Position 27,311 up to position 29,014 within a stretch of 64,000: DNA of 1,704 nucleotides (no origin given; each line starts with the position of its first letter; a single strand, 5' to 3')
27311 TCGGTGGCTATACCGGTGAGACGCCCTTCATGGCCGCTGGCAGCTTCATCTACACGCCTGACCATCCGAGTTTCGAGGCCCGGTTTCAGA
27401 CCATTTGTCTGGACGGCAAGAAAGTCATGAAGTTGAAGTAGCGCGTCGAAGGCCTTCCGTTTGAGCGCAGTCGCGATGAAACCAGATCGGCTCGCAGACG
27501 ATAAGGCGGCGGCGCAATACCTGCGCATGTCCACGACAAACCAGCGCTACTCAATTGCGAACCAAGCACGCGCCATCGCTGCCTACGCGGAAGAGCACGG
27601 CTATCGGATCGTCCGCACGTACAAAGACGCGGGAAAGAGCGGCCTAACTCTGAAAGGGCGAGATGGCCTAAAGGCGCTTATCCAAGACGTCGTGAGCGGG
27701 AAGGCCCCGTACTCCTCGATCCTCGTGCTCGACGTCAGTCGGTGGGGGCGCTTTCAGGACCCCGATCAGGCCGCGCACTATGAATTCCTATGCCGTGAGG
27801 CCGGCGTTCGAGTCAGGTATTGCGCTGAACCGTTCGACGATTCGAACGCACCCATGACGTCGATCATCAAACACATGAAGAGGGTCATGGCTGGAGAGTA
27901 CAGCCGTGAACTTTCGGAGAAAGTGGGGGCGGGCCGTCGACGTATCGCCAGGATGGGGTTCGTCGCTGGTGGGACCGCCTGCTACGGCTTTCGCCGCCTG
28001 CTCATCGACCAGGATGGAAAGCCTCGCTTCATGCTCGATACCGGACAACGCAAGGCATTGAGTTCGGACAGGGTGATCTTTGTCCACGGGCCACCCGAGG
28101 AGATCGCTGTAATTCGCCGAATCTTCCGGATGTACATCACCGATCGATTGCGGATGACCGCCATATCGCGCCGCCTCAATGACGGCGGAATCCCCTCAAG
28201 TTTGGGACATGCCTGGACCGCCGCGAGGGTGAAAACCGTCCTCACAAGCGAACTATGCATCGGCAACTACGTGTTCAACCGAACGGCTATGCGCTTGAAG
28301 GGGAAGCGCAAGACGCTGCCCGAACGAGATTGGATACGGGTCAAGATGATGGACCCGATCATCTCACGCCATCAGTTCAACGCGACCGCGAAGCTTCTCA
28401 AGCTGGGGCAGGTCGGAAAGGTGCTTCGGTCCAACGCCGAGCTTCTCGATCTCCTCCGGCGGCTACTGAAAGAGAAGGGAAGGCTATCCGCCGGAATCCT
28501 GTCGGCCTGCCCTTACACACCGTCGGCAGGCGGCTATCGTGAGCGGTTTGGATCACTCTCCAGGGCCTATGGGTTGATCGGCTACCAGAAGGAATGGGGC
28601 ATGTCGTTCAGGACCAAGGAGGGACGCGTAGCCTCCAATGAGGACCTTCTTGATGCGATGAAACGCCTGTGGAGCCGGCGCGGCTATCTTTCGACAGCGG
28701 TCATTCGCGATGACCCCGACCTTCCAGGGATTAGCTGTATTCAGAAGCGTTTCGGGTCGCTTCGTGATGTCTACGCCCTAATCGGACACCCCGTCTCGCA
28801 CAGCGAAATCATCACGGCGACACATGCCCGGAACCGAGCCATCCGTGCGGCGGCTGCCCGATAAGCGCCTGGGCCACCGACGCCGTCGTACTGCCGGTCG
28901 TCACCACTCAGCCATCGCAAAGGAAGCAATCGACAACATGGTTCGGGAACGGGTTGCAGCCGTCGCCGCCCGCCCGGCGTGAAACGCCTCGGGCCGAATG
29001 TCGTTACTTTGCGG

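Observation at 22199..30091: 7.9-kb transposon with perfect 27-bp inverted repeats and an 8-bp target duplication splits comM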

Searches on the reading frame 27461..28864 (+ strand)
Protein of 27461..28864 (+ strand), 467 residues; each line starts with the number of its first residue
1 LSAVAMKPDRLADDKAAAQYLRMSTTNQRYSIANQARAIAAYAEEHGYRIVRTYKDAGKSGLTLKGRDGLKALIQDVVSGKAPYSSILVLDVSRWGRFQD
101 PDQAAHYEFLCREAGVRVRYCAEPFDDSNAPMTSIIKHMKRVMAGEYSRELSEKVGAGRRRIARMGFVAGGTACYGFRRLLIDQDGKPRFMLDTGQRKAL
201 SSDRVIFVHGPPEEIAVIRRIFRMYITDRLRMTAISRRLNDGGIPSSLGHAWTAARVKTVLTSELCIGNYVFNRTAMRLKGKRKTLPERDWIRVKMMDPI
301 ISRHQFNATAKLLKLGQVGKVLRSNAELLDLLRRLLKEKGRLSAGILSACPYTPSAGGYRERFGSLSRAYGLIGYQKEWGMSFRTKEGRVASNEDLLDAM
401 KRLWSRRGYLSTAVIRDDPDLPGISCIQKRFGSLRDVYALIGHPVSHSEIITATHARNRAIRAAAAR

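Call 6: search_protein_families(library=pfam, proteins=[window:27461-28864:+], max_evalue=0.01)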
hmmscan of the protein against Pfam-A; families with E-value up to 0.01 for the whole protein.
window:27461-28864:+ (467 aa): 3 families
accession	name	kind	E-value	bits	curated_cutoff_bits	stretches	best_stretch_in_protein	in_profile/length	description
PF00239.26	Resolvase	-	6.5e-25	88.4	23.3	1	18-166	2-143/145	Resolvase, N terminal domain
PF07508.19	Recombinase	-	2.1e-20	73.3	21.1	1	212-314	1-100/102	Recombinase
PF18780.6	HNH_repeat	-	8.8e-05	23.2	26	0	324-370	2-48/54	Homing endonuclease associated repeat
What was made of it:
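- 27461..28864 (+): Large serine recombinase, 467 aa. Pfam Resolvase 6.5e-25 and Recombinase 2.1e-20 (call 6).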

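Call 7: search_protein_families(library=ncbifam, proteins=[window:27461-28864:+], max_evalue=0.01)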
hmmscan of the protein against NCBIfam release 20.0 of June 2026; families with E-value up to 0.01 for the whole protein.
window:27461-28864:+ (467 aa): 5 families
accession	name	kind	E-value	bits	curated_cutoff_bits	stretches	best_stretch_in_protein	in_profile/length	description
NF047343.1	SCCmet_CcrB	equivalog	2.1e-08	33.3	900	1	14-97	6-89/542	cassette chromosome recombinase CcrB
NF033518.0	transpos_IS607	equivalog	5.5e-08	32.6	110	1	13-118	52-149/187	IS607 family transposase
NF047347.1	SCCmet_CcrC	equivalog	2.5e-06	26.3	900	1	17-276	5-244/558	cassette chromosome recombinase CcrC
NF047344.1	SCCmet_CcrA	equivalog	2.1e-05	23.8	700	1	16-178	3-158/442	cassette chromosome recombinase CcrA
NF049883.1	resolv_YneB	equivalog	0.0022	17.5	175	1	19-98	4-81/211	YneB family resolvase-like protein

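Call 58: search_protein_families(library=padloc, proteins=[window:27461-28864:+], max_evalue=0.01)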
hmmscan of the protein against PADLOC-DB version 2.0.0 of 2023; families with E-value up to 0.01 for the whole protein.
window:27461-28864:+ (467 aa): 0 families
